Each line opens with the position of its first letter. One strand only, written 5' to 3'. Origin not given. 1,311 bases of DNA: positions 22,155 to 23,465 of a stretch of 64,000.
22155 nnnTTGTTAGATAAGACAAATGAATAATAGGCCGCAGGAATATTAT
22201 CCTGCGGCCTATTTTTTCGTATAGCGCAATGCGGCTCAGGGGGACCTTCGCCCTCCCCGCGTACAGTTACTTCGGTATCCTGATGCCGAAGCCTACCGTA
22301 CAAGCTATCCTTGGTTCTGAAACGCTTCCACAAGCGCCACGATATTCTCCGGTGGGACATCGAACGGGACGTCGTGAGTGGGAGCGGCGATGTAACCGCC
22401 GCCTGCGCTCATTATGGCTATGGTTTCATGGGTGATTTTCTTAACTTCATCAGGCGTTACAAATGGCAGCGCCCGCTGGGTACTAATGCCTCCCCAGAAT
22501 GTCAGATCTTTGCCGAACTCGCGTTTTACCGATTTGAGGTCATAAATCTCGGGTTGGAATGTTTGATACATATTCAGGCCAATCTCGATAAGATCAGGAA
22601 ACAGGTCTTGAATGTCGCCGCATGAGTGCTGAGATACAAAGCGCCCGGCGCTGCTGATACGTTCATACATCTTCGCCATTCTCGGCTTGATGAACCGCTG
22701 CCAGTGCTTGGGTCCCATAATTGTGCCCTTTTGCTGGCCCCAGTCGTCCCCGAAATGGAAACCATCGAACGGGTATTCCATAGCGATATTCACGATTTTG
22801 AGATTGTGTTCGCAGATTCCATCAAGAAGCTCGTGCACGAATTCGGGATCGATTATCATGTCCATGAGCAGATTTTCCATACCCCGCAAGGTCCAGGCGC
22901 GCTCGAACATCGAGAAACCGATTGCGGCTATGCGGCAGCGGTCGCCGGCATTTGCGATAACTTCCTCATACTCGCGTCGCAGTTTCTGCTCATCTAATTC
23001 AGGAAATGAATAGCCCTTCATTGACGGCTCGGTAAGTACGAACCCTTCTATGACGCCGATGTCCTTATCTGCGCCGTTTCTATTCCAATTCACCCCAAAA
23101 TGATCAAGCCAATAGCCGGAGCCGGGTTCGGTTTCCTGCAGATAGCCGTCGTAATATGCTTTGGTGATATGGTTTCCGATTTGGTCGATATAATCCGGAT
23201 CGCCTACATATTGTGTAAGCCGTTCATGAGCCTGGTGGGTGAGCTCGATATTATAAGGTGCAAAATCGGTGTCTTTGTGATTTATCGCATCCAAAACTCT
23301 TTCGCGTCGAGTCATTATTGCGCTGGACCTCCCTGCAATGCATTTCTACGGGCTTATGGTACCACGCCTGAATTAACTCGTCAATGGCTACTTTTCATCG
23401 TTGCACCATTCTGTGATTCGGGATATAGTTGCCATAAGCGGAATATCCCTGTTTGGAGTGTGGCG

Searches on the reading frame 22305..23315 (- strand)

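Call 68: search_protein_families(library=pfam, proteins=[window:22305-23315:-], max_evalue=0.001)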
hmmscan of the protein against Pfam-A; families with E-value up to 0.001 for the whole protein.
window:22305-23315:- (336 aa): 1 family
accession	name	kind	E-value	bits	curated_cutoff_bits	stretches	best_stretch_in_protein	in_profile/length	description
PF01208.23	URO-D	-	1.1e-23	84.3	23.9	1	143-333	153-344/346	Uroporphyrinogen decarboxylase (URO-D)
